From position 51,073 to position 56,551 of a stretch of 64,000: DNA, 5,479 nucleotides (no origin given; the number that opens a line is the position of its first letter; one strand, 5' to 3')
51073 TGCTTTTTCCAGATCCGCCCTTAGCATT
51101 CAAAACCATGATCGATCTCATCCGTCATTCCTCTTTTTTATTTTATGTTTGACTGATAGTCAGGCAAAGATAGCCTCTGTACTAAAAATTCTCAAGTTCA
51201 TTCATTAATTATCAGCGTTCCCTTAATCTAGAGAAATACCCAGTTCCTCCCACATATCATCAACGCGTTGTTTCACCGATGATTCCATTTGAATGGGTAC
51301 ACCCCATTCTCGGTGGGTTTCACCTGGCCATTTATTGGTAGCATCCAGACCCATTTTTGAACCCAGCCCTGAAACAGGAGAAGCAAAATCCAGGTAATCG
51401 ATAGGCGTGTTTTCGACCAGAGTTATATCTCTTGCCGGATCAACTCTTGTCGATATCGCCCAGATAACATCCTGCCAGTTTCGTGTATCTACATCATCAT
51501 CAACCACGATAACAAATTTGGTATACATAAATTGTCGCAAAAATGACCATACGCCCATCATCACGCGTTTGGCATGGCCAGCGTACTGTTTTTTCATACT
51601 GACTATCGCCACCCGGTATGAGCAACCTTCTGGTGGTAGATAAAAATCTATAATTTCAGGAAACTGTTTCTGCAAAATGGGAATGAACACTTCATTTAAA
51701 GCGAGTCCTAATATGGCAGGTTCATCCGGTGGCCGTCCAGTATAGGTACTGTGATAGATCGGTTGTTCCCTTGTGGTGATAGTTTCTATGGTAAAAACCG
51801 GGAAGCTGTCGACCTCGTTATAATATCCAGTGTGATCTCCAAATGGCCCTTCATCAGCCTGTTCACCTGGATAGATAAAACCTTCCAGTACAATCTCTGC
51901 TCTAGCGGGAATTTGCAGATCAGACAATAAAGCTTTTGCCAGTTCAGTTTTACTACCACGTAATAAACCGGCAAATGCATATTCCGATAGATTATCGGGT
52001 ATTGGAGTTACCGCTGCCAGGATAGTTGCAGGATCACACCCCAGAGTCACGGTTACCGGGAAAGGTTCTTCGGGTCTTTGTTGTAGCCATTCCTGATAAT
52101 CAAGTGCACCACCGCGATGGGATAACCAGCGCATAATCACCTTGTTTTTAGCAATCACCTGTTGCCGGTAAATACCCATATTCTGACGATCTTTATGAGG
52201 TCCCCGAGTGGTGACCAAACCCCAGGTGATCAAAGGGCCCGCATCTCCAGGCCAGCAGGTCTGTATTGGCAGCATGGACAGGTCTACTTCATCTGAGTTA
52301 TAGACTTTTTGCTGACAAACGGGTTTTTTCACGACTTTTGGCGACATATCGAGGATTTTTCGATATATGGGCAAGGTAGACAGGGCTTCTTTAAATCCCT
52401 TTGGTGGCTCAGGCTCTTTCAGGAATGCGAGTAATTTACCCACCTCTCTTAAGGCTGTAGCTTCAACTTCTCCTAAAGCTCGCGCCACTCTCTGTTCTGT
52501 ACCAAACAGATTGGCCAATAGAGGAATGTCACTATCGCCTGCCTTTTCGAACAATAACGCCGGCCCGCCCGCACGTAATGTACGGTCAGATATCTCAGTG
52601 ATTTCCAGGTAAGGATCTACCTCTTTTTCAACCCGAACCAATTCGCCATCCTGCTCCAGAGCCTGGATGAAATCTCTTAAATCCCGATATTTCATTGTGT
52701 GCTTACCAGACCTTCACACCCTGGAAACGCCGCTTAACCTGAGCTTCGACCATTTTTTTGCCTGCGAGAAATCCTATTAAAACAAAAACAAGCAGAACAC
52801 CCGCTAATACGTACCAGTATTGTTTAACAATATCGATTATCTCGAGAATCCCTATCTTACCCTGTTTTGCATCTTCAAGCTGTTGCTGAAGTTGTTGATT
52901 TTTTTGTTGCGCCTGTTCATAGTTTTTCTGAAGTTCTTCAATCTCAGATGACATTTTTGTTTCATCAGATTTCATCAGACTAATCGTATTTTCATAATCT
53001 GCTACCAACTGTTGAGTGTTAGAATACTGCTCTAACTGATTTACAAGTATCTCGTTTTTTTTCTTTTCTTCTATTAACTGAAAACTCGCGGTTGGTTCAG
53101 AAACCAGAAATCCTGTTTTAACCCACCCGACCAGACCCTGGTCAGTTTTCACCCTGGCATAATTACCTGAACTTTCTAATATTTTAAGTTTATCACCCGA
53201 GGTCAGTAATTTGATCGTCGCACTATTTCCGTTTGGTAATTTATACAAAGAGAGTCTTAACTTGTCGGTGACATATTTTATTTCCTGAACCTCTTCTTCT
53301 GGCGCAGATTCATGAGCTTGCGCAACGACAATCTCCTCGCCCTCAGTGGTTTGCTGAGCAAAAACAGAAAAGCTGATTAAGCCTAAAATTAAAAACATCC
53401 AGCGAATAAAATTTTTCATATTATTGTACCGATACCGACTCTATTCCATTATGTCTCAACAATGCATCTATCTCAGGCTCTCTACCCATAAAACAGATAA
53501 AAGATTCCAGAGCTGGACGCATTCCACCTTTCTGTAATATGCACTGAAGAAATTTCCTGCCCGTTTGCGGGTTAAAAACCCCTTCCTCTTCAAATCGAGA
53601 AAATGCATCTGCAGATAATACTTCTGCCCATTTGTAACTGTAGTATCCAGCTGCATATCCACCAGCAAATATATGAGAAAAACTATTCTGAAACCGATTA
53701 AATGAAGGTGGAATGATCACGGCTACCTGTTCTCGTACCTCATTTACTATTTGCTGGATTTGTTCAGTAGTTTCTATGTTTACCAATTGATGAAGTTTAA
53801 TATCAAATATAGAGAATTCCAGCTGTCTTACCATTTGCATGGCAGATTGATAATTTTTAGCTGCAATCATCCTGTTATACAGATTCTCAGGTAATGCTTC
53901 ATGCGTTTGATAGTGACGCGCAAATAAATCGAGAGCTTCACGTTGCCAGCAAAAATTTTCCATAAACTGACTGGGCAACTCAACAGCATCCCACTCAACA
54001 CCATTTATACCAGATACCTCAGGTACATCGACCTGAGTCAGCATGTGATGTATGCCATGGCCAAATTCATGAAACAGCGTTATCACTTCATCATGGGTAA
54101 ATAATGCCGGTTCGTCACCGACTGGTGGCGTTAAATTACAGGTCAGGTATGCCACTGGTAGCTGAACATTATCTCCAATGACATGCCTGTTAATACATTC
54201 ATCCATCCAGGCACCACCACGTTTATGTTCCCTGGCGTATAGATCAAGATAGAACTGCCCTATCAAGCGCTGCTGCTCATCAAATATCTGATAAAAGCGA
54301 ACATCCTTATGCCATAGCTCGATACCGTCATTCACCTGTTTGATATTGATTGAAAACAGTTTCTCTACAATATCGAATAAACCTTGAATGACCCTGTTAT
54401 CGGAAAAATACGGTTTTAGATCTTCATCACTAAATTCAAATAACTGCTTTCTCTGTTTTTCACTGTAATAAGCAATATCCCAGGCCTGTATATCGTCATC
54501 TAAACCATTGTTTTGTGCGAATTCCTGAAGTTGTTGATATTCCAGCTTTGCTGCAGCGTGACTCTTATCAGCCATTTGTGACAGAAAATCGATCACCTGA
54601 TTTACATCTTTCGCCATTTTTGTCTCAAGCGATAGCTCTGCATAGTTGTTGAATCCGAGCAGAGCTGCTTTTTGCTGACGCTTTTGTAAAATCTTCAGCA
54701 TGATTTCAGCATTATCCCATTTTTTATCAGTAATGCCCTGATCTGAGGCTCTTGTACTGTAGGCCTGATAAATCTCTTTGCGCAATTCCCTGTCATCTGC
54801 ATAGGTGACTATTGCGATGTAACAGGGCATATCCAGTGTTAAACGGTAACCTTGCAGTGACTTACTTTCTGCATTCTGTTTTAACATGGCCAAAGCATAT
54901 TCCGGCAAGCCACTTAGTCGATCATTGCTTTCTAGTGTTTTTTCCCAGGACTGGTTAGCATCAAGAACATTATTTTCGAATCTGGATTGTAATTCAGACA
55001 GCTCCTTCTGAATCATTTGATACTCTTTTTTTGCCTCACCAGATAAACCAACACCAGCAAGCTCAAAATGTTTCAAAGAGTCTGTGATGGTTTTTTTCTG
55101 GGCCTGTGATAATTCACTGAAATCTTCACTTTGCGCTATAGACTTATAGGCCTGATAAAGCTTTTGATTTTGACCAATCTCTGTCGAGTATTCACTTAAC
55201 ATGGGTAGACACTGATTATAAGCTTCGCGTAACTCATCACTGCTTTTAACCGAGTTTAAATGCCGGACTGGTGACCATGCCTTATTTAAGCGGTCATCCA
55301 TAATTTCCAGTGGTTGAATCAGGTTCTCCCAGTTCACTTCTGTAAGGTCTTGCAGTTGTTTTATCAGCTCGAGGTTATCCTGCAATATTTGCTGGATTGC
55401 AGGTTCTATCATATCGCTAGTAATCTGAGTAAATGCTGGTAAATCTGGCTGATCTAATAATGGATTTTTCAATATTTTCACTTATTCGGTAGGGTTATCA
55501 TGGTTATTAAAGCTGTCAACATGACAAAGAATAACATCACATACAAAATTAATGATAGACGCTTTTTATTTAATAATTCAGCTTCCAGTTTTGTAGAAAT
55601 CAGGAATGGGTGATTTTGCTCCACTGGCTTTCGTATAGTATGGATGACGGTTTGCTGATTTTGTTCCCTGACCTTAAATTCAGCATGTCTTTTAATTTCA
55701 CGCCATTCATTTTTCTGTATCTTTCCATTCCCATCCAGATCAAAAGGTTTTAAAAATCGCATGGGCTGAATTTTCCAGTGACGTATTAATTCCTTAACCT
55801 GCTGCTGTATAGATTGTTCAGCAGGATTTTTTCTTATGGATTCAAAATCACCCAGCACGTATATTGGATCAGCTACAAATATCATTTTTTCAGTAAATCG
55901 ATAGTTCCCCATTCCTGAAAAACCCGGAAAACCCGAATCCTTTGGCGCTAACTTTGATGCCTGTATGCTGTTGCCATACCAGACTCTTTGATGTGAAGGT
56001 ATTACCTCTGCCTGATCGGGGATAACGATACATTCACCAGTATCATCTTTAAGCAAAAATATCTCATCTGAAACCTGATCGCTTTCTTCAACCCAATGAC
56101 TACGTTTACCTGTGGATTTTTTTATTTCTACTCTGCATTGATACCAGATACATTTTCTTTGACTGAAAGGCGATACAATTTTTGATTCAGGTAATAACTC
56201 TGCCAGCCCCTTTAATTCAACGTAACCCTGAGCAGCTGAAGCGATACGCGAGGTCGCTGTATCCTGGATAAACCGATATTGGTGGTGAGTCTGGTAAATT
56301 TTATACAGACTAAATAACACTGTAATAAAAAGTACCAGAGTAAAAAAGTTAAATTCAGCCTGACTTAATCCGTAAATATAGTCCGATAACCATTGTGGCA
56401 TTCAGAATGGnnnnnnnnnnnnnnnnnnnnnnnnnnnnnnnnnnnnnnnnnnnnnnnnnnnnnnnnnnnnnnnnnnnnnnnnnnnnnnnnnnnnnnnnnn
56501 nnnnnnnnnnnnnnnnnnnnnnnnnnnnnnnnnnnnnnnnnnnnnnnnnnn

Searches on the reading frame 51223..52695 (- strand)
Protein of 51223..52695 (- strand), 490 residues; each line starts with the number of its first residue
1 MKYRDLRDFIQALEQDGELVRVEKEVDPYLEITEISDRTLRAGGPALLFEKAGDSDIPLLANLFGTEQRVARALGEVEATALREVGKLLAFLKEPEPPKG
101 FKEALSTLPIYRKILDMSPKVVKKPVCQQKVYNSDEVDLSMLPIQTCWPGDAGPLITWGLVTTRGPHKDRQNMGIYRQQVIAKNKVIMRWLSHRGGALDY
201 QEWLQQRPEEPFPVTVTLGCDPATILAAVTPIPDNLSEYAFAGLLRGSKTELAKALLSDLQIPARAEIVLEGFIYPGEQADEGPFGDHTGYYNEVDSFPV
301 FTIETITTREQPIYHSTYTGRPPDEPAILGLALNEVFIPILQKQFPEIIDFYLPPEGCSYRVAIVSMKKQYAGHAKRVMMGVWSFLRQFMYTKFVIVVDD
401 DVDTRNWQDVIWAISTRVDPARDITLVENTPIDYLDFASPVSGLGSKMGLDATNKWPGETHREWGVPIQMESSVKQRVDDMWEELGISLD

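Call 74: search_protein_families(library=pfam, proteins=[window:51223-52695:-], max_evalue=0.00001)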
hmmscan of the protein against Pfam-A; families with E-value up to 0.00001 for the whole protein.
window:51223-52695:- (490 aa): 3 families
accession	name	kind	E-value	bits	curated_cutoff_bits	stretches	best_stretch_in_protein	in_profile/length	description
PF01977.22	UbiD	-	1.3e-81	273.1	23.3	1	122-322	3-206/206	3-octaprenyl-4-hydroxybenzoate carboxy-lyase Rift-related domain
PF20696.2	UbiD_C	-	4.7e-48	162.8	24.2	1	328-452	2-127/127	3-octaprenyl-4-hydroxybenzoate carboxy-lyase C-terminal domain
PF20695.2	UbiD_N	-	5e-27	94.2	24.3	1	10-89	1-78/78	3-octaprenyl-4-hydroxybenzoate carboxy-lyase N-terminal domain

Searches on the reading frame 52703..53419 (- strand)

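Call 74: search_protein_families(library=pfam, proteins=[window:52703-53419:-], max_evalue=0.00001)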
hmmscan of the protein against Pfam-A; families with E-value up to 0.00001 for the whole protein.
window:52703-53419:- (238 aa): 1 family
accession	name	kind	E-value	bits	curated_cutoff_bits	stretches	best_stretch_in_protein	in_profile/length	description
PF08239.17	SH3_3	-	2.6e-07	31.2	27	1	57-105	4-53/54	Bacterial SH3 domain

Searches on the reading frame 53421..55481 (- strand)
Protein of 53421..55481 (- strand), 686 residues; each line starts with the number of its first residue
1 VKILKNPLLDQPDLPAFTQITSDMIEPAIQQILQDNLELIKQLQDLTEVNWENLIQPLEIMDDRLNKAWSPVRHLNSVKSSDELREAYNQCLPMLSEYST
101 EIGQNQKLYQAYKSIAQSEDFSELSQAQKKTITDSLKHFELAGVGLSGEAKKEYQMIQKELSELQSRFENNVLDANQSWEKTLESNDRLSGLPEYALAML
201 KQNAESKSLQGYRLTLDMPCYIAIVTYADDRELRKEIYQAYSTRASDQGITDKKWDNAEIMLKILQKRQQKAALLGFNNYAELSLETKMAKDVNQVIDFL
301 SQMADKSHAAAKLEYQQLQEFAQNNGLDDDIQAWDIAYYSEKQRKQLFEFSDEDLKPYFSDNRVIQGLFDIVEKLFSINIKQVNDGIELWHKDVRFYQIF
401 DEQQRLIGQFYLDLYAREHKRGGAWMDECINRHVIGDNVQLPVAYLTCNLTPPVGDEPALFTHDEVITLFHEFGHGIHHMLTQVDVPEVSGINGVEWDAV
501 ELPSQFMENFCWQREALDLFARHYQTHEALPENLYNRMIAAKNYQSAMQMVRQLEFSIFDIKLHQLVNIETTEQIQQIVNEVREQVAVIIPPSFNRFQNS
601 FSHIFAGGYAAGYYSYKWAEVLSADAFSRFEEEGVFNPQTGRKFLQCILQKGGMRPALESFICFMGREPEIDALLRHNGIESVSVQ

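Call 74: search_protein_families(library=pfam, proteins=[window:53421-55481:-], max_evalue=0.00001)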
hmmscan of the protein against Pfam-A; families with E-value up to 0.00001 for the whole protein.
window:53421-55481:- (686 aa): 2 families
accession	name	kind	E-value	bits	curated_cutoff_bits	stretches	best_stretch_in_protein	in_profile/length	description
PF01432.26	Peptidase_M3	-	2.1e-151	505.8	27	1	225-679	2-456/457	Peptidase family M3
PF19310.4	TOP_N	-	1.2e-30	106.2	27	1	29-151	1-123/123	Neurolysin/Thimet oligopeptidase, N-terminal domain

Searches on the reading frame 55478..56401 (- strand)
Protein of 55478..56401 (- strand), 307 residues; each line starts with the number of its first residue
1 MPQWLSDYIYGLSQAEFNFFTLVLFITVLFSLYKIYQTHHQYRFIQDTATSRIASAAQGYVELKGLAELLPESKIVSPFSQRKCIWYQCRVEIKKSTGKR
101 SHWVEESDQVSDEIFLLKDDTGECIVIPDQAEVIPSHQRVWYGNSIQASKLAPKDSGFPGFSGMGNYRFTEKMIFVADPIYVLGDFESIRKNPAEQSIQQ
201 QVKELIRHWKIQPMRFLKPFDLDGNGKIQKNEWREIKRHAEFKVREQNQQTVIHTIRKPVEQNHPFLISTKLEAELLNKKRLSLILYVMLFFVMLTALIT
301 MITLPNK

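Call 74: search_protein_families(library=pfam, proteins=[window:55478-56401:-], max_evalue=0.00001)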
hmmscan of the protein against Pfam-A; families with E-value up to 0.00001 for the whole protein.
window:55478-56401:- (307 aa): 1 family
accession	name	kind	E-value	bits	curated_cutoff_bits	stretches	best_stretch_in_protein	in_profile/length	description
PF12483.13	GIDE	-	1.1e-10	41.6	23.6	0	95-191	11-109/160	E3 Ubiquitin ligase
